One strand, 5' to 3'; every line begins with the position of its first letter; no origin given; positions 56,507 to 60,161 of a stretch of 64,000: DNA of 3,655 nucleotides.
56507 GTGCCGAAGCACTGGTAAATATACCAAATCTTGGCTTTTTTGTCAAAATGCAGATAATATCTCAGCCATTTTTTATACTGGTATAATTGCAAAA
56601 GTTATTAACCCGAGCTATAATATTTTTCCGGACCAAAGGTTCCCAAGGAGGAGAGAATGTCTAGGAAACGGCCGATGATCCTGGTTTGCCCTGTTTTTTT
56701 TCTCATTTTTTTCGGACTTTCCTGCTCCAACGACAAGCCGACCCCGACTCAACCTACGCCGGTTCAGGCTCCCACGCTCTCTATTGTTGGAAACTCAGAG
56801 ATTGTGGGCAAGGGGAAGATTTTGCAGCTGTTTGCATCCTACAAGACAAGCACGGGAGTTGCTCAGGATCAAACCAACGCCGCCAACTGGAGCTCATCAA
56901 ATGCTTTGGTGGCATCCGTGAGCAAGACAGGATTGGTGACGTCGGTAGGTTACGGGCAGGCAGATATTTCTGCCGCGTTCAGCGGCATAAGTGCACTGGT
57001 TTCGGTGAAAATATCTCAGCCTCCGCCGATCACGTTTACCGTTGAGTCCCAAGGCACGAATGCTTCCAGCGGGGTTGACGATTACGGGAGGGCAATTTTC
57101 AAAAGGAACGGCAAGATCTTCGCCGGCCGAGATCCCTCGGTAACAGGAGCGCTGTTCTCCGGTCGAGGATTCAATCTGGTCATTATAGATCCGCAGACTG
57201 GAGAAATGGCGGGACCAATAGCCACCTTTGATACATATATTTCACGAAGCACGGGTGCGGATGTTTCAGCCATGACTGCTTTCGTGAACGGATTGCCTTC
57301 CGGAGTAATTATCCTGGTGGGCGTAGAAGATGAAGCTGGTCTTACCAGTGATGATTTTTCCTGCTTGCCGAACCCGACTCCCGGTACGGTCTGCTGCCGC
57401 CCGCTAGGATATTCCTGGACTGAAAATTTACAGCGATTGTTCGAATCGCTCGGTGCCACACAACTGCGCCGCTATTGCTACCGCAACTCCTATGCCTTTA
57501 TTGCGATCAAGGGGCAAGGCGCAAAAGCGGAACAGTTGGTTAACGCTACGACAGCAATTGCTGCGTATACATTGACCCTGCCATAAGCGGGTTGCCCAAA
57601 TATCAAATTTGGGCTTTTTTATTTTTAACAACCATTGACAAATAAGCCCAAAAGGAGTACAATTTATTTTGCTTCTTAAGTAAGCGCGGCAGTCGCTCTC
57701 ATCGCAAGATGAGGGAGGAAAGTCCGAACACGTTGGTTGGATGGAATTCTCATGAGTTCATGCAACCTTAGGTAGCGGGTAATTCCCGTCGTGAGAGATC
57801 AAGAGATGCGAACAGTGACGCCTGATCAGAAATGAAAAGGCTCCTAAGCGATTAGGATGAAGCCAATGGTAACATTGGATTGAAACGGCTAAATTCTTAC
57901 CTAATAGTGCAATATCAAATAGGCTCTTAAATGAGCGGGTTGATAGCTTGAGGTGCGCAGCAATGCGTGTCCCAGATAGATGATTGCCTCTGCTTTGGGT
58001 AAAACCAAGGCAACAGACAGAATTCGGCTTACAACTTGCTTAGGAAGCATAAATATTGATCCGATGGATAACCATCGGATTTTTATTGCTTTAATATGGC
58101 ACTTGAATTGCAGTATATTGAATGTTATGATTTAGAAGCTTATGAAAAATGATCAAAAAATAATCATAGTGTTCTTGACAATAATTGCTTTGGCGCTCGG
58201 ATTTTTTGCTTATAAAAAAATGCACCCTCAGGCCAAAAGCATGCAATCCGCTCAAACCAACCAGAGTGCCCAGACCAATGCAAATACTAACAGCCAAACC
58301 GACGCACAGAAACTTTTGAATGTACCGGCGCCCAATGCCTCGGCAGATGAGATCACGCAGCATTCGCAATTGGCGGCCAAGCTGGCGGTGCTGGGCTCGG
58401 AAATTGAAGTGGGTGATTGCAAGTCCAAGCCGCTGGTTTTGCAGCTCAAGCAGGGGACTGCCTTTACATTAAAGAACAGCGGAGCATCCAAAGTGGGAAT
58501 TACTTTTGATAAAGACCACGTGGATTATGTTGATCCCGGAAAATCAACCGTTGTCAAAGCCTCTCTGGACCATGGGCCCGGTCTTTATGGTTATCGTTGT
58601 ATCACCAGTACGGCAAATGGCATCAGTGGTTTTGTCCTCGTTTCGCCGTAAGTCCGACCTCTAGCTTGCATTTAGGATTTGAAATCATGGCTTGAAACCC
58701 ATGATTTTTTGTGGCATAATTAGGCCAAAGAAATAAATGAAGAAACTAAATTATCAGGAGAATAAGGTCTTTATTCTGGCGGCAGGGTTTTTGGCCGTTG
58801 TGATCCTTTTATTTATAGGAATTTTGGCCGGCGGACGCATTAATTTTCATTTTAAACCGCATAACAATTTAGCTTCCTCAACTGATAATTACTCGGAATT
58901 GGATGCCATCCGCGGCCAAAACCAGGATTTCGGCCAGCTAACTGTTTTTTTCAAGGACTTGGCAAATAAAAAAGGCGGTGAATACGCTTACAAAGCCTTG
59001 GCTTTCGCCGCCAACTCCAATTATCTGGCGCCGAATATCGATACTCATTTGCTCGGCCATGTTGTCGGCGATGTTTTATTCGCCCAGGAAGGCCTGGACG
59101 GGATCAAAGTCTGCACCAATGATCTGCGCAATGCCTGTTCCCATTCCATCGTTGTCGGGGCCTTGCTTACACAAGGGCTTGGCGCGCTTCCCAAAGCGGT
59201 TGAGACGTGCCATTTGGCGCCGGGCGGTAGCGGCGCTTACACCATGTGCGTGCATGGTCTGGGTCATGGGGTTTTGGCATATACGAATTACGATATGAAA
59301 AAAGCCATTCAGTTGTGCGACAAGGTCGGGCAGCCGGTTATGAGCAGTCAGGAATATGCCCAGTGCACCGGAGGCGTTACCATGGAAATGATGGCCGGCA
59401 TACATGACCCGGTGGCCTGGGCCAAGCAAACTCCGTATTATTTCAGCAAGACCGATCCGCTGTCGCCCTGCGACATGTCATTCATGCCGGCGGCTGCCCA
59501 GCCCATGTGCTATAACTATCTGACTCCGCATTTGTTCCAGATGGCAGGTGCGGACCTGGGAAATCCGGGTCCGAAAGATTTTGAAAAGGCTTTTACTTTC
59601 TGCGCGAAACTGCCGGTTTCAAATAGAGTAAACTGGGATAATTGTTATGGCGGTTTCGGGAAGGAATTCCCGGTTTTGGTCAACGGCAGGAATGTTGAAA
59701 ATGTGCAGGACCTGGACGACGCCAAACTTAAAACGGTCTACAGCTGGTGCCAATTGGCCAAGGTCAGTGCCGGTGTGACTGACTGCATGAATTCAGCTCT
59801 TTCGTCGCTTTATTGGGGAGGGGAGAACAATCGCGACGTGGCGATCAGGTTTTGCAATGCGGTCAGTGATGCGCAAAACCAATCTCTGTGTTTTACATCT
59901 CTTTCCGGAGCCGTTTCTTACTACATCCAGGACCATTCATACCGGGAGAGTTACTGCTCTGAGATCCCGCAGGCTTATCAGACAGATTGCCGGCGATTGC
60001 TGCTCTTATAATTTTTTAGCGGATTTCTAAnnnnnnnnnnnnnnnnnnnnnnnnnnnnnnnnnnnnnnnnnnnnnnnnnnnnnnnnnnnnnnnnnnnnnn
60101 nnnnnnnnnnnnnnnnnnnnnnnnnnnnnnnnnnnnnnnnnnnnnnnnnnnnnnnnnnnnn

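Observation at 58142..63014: Five-gene cluster: two cupredoxin-like membrane proteins bracketing three paralogous Cys/His-rich proteins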

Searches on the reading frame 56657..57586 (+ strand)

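Call 3: search_protein_families(library=pfam, proteins=[window:56657-57586:+], max_evalue=1)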
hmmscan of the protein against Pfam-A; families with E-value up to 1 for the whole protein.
window:56657-57586:+ (309 aa): 2 families
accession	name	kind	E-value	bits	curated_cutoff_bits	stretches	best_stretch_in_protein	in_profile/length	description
PF15711.10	ILEI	-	1.6e-16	61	27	2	170-228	1-54/90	Interleukin-like EMT inducer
PF02368.24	Big_2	-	8.5e-07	29.3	22.8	1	55-106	13-66/79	Bacterial Ig-like domain (group 2)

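Call 4: search_protein_families(library=ncbifam, proteins=[window:56657-57586:+], max_evalue=1)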
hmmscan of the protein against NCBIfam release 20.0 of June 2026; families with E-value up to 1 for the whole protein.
window:56657-57586:+ (309 aa): 2 families
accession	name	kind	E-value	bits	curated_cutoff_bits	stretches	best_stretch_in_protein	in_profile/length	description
NF038217.2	blaOXA-427_like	exception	0.012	14.6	600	1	231-298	79-146/264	OXA-427 family carbapenem-hydrolyzing class D beta-lactamase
NF010786.0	PRK14189.1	subfamily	0.14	11.2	421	1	34-96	154-217/285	bifunctional methylenetetrahydrofolate dehydrogenase/methenyltetrahydrofolate cyclohydrolase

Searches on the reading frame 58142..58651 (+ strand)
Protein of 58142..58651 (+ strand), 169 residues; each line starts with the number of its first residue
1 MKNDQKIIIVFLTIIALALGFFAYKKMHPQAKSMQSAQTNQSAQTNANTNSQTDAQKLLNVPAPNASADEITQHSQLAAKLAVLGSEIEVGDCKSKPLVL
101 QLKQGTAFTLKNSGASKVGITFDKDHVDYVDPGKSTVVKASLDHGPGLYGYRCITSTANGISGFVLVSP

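Call 3: search_protein_families(library=pfam, proteins=[window:58142-58651:+], max_evalue=1)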
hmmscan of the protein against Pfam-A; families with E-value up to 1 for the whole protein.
window:58142-58651:+ (169 aa): 6 families
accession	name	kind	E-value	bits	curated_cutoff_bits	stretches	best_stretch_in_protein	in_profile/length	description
PF13473.12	Cupredoxin_1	-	0.011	16.1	27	1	86-153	23-92/104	Cupredoxin-like domain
PF16118.10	DUF4834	-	0.013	16.8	27.8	1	7-56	9-58/99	Domain of unknown function (DUF4834)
PF00375.23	SDF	-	0.061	12.8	27.9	1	7-65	71-124/387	Sodium:dicarboxylate symporter family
PF01917.21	Arch_flagellin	-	0.064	14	29.5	1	75-154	45-110/162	Archaebacterial flagellin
PF12869.13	tRNA_anti-like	-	0.078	13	23.5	1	1-60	1-55/146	tRNA_anti-like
PF04277.18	OAD_gamma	-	0.13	13.4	27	1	8-58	12-64/76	Oxaloacetate decarboxylase, gamma chain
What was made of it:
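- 58142..58651 (+): S1: an N-terminal anchor (residues 6-24), a low-confidence Q/N/S/T linker, two helices, then a cupredoxin sandwich (residues 82-168). The invariant Cys are C93 and C153. The type-1 His, His and Met ligands are all absent. Pfam Cupredoxin_1 E=0.011, below threshold (call 3).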

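Call 4: search_protein_families(library=ncbifam, proteins=[window:58142-58651:+], max_evalue=1)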
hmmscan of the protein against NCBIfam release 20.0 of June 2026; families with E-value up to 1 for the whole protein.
window:58142-58651:+ (169 aa): 11 families
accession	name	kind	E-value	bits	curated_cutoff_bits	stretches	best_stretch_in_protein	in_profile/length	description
NF042931.1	SAG1386_EF1546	equivalog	0.0029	17.7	80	1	7-65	34-86/158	SAG1386/EF1546 family surface-associated protein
TIGR03593.1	yidC_nterm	equivalog_domain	0.011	15.4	58.25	1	7-73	5-70/363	membrane protein insertase YidC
NF002356.0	PRK01318.2-3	equivalog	0.033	12.6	460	1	4-79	2-78/627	membrane protein insertase YidC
NF002357.0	PRK01318.2-4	equivalog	0.037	12.7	479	1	7-82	9-82/532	membrane protein insertase YidC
NF002355.0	PRK01318.2-2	equivalog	0.048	12.1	891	1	5-95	4-87/602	membrane protein insertase YidC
NF033885.1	conj_TraP_IncI1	equivalog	0.051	13.3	135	1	8-81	16-87/217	conjugal transfer protein TraP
NF009346.0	PRK12705.1-3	equivalog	0.064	12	545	1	8-88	21-100/493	hypothetical protein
NF002352.0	PRK01318.1-3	equivalog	0.067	12.3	447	1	5-76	4-78/562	membrane protein insertase YidC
NF033512.1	T2SS_chap_CpaB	equivalog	0.072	13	90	1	5-79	4-75/206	metalloprotease secretion chaperone CpaB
NF046005.2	near_gluc_PtsG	equivalog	0.14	12.4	45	1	6-48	4-48/85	MPN207a family PTS transporter accessory protein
NF005277.0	PRK06789.1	equivalog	0.14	12.1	81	1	89-128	14-54/74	flagellar motor switch protein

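Call 24: find_homologous_proteins(query=window:58142-58651:+)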
Query window:58142-58651:+ (169 aa): 5 proteins with E <= 0.001 among 184 candidates.
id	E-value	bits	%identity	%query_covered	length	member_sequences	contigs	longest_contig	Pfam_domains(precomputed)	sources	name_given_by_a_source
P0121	7.0e-65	235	68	100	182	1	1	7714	-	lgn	-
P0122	8.8e-64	232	67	100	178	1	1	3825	-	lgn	-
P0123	1.5e-42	163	51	100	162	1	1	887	-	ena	-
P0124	2.6e-34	136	46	99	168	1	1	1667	-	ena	-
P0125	2.7e-29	120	42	95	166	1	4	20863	-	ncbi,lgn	ncbi:MAG: hypothetical protein WAX44_00045 [Minisyncoccia bacterium]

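Call 27: find_homologous_proteins(query=A3)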
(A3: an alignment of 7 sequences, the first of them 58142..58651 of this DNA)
Query A3 (7 sequences) (169 aa, profile of the alignment): 22 proteins with E <= 0.001 among 7061 candidates.
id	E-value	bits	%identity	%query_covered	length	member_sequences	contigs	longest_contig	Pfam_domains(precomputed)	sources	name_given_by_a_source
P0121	7.2e-75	268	68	100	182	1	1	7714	-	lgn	-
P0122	2.3e-74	267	67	100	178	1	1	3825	-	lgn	-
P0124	2.0e-69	251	46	99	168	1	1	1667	-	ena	-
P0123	3.6e-67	243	51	100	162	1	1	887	-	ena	-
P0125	8.6e-66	239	42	95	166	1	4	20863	-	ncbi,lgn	ncbi:MAG: hypothetical protein WAX44_00045 [Minisyncoccia bacterium]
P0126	2.0e-65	237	65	92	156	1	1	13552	-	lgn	-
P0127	2.9e-56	208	43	96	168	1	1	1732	-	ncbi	-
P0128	2.9e-51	191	27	99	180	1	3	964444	-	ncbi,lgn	ncbi:MAG: hypothetical protein WDN47_00365 [Candidatus Doudnabacteria bacterium]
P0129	2.6e-50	188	45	96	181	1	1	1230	-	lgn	-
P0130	1.2e-49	186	48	95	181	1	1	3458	-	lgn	-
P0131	2.1e-49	185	43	89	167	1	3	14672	-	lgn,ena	-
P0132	3.6e-49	185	40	97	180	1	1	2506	-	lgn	-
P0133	2.2e-48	182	39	83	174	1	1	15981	-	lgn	-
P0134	1.2e-47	180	44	93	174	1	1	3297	-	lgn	-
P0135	1.7e-46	176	43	79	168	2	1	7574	-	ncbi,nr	ncbi:hypothetical protein K8Q98_01655 [Candidatus Nomurabacteria bacterium]|nr:hypothetical protein 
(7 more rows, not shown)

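Call 37: predict_structure(alignment_id=A4)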
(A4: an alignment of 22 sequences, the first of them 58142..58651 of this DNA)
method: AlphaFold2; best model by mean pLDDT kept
length: 169 residues; sequences in the alignment: 22
mean_pLDDT: 86.1   pTM: 0.66
mean pLDDT of the five models: 86.1, 84.8, 84.6, 84.3, 84.0
residues with pLDDT >= 90: 117; 70-90: 26; 50-70: 8; < 50: 18
segments of 3 or more residues with pLDDT < 50: 31-48
pLDDT, mean of each block of 10 residues (from residue 1): 84 94 74 42 46 88 96 96 97 96 94 97 91 93 87 95 95
secondary structure, 60 per line:
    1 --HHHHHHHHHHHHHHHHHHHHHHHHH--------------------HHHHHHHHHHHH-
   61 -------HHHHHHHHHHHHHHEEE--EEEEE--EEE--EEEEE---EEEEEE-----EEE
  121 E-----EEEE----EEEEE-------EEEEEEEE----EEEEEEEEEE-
elements in order: H3-27 H48-59 H68-81 E82-84 E87-91 E94-96 E99-103 E107-112 E118-121 E127-130 E135-139 E147-154 E159-168
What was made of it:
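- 58142..58651 (+): AF2 model pLDDT 86 (call 37).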

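Call 45: search_solved_structures(query=A4, max_evalue=10, show_alignments=5)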
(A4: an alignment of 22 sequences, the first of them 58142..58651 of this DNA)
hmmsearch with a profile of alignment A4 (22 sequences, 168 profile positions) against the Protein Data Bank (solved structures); distinct sequences matched with E-value up to 10: 35.
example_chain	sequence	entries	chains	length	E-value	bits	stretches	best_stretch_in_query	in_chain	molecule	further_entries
4hcf_A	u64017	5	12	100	0.00049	22.8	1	85-166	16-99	Cupredoxin 1 | Cytochrome B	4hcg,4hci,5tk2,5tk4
2plt_A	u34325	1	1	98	0.0009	22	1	96-166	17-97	PLASTOCYANIN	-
7zqe_M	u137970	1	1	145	0.0015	21.2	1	95-166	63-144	Plastocyanin, chloroplastic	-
6yez_P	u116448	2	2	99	0.017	17.8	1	96-146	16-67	Plastocyanin, chloroplastic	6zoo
1pcs_A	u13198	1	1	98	0.034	16.9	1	96-166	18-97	PLASTOCYANIN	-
1m9w_A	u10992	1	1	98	0.16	14.7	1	96-166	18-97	plastocyanin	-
1j5c_A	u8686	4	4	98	0.19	14.4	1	96-166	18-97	PLASTOCYANIN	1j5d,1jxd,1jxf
1pla_A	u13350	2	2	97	0.21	14.3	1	96-135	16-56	PLASTOCYANIN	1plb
9pcy_A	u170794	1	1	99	0.31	13.8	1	101-164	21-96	PLASTOCYANIN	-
1oow_A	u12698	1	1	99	0.32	13.7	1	101-146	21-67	Plastocyanin, chloroplast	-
1ag6_A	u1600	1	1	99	0.33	13.7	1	101-146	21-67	PLASTOCYANIN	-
1ylb_B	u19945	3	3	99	0.33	13.7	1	101-146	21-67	Plastocyanin, chloroplast | PLASTOCYANIN | Plastocyanin, chloroplastic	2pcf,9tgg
5nc6_B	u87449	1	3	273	0.34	13.6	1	4-44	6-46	Peptidoglycan N-acetylglucosamine deacetylase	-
8tm9_A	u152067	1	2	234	0.39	13.4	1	10-82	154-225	D_3_633_8x peptide bound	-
1plc_A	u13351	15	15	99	0.42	13.3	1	100-146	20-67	PLASTOCYANIN | Plastocyanin A | Plastocyanin A, chloroplastic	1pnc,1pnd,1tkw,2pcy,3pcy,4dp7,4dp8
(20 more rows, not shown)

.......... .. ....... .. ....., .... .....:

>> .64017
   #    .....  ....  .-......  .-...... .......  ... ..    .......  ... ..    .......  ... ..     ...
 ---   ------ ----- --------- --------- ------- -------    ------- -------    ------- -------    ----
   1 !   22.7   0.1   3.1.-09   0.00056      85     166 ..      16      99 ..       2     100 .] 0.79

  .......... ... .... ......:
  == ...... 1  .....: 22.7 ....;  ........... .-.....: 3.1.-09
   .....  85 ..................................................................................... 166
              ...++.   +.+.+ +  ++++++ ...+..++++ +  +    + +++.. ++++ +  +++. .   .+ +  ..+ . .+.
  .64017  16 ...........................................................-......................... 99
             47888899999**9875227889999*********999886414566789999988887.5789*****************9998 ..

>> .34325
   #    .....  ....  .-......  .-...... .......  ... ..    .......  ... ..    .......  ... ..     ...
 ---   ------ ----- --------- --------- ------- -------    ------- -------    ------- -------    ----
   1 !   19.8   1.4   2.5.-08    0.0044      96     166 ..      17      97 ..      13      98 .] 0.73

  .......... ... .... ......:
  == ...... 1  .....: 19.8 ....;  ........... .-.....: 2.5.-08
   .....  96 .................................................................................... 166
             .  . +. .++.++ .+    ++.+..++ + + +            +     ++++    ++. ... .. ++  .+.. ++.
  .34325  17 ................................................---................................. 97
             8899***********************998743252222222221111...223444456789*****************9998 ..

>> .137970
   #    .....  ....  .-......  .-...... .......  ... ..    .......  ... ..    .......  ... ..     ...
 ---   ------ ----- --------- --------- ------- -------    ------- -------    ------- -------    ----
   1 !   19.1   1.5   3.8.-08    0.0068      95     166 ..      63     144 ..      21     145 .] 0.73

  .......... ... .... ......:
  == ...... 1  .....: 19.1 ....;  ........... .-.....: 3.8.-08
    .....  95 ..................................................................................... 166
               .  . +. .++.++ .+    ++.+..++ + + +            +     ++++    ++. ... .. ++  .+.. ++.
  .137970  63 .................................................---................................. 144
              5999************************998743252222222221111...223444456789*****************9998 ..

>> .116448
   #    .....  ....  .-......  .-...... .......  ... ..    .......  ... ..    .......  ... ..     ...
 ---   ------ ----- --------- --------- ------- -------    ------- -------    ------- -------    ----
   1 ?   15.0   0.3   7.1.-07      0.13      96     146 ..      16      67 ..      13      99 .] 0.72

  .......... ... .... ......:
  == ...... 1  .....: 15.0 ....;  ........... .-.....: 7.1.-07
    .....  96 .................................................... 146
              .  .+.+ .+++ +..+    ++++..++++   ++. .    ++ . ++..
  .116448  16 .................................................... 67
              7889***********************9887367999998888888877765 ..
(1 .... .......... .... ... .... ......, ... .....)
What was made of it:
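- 58142..58651 (+): Family profile versus PDB: 4hcf 4.9e-4, plastocyanin 9e-4 (call 45).
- On Pfam Cupredoxin_1 (PF13473): The family profile hits the Cupredoxin_1 structure 4hcf at E=4.9e-4 (call 45), which suggests distant homology
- Closest known: Non-blue single-domain cupredoxins: Cupredoxin_1. Different: Sequence matches are marginal (Pfam below threshold; profile E about 5e-4; calls 3, 45).
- The S profile hits 4hcf and plastocyanin, with C153 aligned on the type-1 Cys ligand (call 45).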

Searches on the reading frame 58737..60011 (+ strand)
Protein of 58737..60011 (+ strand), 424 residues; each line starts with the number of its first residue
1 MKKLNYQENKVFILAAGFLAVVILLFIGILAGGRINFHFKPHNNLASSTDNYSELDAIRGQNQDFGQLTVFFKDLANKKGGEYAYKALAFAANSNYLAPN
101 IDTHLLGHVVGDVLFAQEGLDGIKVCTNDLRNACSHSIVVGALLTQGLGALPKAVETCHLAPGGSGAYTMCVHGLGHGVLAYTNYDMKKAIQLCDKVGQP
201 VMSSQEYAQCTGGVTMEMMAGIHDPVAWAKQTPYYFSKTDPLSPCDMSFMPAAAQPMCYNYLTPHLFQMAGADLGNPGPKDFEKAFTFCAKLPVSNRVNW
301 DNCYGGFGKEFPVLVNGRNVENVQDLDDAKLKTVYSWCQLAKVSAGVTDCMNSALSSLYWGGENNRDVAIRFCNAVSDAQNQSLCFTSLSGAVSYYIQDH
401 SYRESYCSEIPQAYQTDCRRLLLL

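Call 3: search_protein_families(library=pfam, proteins=[window:58737-60011:+], max_evalue=1)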
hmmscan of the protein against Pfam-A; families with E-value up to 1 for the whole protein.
window:58737-60011:+ (424 aa): 0 families

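Call 4: search_protein_families(library=ncbifam, proteins=[window:58737-60011:+], max_evalue=1)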
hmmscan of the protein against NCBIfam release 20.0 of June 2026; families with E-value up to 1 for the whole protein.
window:58737-60011:+ (424 aa): 0 families

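Call 50: list_cluster_members(proteins=[P0197, P0253, P0195, P0269, P0145, P0261, P0276, P0254, window:58737-60011:+, window:61230-62363:+])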
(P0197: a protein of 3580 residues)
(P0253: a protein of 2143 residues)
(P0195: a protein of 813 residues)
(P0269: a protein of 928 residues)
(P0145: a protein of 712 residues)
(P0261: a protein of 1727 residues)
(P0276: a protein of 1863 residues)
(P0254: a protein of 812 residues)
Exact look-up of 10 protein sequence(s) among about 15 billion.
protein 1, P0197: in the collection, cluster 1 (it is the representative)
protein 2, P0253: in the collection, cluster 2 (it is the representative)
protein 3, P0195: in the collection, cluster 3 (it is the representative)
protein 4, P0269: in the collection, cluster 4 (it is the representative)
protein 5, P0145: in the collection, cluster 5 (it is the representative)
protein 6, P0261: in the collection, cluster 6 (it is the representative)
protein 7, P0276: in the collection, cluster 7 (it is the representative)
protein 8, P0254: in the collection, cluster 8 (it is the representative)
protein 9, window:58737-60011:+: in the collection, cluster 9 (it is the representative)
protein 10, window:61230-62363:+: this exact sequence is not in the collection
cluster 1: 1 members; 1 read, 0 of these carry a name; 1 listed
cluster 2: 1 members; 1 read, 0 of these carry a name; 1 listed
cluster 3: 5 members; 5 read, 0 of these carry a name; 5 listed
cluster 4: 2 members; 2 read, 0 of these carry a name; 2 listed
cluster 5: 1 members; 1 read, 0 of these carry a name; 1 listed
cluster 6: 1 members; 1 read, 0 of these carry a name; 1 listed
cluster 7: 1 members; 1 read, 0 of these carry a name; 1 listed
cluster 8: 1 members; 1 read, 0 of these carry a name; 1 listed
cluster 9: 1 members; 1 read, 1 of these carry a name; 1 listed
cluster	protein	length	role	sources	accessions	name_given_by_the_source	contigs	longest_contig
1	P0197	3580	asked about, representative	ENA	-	-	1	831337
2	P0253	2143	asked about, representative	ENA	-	-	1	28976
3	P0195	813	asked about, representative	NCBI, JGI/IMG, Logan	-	-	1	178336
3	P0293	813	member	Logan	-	-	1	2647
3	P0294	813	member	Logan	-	-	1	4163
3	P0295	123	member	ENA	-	-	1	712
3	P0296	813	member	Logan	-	-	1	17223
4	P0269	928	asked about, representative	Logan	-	-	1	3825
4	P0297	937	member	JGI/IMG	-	-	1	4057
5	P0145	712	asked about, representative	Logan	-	-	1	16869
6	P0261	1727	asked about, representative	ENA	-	-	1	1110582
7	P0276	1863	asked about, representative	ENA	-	-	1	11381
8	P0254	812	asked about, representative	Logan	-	-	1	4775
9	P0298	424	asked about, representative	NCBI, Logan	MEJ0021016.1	MAG: hypothetical protein WDN47_00350 [Candidatus Doudnabacteria bacterium]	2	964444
